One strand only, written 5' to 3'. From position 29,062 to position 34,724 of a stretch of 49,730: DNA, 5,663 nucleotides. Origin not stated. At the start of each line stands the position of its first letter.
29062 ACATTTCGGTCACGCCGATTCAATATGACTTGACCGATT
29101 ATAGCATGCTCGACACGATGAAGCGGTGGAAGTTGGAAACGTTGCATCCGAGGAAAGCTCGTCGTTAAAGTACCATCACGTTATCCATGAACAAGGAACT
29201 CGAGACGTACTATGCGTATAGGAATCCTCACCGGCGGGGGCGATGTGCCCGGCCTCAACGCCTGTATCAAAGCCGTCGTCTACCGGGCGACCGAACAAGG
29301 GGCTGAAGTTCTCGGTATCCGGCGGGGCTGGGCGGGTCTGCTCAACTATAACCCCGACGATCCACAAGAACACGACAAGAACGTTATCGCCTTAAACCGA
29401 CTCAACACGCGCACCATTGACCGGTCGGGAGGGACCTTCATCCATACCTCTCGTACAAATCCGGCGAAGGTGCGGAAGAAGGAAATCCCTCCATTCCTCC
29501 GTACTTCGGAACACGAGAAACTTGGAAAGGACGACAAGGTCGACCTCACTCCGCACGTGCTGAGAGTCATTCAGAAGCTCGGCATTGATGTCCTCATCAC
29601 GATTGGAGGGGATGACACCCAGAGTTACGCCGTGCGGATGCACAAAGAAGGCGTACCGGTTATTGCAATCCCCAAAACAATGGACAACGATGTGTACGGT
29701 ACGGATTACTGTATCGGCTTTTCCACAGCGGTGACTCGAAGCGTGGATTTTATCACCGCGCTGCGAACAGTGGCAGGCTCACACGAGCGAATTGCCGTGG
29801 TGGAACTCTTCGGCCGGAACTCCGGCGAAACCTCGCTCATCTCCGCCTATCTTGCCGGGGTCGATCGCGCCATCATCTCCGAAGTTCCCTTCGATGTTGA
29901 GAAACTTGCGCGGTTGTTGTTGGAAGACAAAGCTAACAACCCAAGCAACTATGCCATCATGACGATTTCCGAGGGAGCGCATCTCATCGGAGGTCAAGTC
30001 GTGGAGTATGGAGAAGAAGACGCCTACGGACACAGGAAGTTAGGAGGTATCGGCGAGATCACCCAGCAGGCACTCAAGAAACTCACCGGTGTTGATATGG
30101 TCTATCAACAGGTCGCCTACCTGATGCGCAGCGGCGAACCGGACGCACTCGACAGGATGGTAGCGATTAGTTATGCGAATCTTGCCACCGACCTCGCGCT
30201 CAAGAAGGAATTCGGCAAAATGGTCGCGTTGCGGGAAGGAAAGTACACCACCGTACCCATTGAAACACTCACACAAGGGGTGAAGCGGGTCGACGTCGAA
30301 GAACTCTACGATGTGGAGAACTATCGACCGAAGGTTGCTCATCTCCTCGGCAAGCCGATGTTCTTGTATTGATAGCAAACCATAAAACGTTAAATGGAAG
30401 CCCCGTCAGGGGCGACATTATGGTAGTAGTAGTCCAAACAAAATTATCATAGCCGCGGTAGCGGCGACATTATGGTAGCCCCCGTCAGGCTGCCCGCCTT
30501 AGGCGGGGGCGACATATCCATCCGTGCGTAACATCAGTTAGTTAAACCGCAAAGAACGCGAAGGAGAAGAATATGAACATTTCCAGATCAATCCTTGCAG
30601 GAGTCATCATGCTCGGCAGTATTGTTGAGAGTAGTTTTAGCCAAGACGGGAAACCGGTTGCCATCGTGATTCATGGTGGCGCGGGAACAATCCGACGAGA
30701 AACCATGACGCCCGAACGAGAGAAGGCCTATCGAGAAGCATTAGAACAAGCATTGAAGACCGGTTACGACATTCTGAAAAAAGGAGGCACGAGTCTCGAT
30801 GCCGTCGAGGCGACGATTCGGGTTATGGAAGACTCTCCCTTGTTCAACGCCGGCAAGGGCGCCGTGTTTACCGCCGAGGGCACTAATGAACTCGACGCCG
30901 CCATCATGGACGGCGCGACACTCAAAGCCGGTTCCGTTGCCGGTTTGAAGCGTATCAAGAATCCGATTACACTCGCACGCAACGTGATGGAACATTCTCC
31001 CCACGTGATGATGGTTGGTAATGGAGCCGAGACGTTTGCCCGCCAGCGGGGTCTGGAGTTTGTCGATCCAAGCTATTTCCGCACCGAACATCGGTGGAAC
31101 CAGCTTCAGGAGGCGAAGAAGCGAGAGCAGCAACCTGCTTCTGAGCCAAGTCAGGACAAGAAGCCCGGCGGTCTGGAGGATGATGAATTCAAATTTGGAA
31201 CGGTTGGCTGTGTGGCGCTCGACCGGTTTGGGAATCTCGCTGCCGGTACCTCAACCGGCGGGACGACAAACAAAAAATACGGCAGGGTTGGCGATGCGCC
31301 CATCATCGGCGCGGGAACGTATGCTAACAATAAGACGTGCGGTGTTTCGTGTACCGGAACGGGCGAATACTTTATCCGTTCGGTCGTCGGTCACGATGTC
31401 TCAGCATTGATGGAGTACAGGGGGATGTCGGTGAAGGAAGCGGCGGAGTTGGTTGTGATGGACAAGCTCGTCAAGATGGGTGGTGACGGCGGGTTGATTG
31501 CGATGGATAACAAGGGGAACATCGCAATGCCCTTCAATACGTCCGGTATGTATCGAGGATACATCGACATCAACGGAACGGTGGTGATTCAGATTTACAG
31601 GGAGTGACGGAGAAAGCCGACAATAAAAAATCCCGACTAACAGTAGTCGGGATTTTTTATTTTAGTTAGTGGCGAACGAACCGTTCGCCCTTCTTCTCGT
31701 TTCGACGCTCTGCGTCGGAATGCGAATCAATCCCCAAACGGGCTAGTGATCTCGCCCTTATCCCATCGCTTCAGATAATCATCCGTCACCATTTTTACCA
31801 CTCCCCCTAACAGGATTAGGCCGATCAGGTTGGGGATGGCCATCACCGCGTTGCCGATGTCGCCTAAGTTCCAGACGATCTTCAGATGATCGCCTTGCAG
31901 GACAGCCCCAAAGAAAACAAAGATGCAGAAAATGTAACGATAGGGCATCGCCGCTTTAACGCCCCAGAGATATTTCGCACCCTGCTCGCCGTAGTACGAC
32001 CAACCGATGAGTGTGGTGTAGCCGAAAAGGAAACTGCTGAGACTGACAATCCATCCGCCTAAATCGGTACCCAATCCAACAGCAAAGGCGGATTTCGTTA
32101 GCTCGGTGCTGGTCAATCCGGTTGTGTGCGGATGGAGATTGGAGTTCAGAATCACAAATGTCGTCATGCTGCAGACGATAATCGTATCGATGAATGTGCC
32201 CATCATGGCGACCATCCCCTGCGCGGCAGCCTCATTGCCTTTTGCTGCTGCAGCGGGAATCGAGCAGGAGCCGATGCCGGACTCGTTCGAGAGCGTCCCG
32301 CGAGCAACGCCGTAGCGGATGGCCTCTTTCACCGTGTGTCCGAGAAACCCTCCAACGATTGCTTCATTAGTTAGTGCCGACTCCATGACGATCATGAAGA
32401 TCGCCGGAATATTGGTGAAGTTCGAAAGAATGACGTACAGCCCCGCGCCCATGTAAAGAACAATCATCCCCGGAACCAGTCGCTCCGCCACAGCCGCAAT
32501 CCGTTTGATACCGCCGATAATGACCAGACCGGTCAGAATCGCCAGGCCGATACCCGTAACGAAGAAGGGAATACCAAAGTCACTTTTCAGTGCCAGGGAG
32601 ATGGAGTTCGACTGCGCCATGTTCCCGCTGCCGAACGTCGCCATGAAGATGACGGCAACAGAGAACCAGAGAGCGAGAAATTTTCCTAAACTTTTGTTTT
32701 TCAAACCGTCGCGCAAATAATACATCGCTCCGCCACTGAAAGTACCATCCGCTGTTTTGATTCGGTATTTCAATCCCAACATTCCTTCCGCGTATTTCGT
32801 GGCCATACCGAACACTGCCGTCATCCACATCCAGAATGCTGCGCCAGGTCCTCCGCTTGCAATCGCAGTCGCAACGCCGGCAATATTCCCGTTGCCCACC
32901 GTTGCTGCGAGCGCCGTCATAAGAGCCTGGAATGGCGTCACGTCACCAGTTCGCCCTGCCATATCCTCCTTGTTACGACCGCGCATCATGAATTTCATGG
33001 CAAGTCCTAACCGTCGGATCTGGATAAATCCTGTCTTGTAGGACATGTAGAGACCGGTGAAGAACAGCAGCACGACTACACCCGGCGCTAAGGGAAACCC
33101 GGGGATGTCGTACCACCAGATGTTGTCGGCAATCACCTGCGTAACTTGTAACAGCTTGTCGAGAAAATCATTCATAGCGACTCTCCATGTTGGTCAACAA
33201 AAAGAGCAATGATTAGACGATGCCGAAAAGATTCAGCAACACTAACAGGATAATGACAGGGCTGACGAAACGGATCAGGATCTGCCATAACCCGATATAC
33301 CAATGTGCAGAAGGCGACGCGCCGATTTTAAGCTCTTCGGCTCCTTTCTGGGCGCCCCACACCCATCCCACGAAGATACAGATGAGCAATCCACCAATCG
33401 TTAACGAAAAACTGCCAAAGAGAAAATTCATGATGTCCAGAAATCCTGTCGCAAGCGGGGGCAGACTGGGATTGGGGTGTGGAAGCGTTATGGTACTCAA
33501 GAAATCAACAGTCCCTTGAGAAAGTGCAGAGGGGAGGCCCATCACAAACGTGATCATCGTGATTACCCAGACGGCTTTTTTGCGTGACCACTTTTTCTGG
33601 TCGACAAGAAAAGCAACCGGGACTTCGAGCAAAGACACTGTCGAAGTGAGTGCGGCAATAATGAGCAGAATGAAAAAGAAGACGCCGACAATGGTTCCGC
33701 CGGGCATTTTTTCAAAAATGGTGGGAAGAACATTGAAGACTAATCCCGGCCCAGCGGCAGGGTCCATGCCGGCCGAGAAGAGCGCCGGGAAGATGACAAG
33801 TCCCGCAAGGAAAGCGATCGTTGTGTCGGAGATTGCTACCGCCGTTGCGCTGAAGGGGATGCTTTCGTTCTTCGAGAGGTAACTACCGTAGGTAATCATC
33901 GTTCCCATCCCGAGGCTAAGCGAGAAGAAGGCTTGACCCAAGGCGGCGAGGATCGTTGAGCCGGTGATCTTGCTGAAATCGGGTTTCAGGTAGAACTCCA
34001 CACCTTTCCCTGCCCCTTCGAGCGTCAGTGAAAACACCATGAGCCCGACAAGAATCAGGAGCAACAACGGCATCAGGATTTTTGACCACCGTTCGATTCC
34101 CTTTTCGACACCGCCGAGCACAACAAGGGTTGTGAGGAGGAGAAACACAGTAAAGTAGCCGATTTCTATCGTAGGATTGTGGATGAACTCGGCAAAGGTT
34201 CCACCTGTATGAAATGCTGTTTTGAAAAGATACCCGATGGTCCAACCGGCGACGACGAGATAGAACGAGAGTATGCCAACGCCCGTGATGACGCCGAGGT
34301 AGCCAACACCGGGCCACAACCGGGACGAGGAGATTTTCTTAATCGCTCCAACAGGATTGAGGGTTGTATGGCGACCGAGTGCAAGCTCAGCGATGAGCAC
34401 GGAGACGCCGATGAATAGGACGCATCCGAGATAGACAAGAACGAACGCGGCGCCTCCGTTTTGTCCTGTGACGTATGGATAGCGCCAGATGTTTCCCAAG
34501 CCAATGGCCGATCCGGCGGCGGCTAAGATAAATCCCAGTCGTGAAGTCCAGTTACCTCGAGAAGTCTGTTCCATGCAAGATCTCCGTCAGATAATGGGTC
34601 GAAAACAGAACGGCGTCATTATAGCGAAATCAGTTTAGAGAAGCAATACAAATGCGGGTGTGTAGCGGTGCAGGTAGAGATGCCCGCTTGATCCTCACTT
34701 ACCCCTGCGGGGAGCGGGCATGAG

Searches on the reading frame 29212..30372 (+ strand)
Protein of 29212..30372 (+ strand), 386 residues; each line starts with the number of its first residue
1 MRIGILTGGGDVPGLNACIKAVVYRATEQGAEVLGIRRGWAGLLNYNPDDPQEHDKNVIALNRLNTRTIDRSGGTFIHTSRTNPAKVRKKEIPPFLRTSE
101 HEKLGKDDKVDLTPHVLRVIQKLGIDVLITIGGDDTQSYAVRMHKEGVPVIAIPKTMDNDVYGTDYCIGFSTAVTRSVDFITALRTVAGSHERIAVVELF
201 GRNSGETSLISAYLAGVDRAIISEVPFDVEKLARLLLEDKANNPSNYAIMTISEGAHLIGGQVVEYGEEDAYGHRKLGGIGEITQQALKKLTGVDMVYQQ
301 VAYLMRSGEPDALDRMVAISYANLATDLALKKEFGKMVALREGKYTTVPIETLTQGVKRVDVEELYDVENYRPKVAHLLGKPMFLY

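Call 80: search_protein_families(library=pfam, proteins=[window:29212-30372:+], max_evalue=0.00001)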
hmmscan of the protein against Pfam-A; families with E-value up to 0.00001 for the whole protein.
window:29212-30372:+ (386 aa): 1 family
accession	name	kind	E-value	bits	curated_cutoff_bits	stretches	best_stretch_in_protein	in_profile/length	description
PF00365.25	PFK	-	2.3e-67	227.7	30.9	1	2-327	1-275/277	Phosphofructokinase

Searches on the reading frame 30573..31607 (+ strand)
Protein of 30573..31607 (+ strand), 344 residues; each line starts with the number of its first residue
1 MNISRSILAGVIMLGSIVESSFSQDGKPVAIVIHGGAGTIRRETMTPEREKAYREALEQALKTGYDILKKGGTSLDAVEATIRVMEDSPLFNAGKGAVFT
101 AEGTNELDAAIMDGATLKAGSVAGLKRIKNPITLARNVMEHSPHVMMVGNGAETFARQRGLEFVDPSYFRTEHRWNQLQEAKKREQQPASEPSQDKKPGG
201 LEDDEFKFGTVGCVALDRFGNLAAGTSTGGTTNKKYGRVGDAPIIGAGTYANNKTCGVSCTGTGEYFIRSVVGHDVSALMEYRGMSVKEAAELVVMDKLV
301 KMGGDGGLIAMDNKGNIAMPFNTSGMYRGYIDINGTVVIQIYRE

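Call 80: search_protein_families(library=pfam, proteins=[window:30573-31607:+], max_evalue=0.00001)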
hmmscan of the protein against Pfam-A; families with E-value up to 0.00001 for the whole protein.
window:30573-31607:+ (344 aa): 1 family
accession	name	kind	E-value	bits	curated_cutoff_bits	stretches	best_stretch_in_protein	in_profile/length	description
PF01112.23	Asparaginase_2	-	6.8e-126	420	27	1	30-335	2-302/309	Asparaginase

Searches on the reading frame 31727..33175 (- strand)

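Call 80: search_protein_families(library=pfam, proteins=[window:31727-33175:-], max_evalue=0.00001)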
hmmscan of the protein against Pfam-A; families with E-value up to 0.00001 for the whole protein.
window:31727-33175:- (482 aa): 1 family
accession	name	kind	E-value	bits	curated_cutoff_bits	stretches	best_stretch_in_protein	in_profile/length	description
PF01235.23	Na_Ala_symp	-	2.5e-127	425.8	24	1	74-475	8-387/392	Sodium:alanine symporter family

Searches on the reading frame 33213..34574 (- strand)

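Call 80: search_protein_families(library=pfam, proteins=[window:33213-34574:-], max_evalue=0.00001)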
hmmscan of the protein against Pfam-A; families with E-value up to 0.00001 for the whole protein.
window:33213-34574:- (453 aa): 1 family
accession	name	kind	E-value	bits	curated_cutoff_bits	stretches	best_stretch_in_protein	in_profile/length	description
PF00209.24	SNF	-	2.9e-62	211.5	27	2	142-354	181-409/524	Sodium:neurotransmitter symporter family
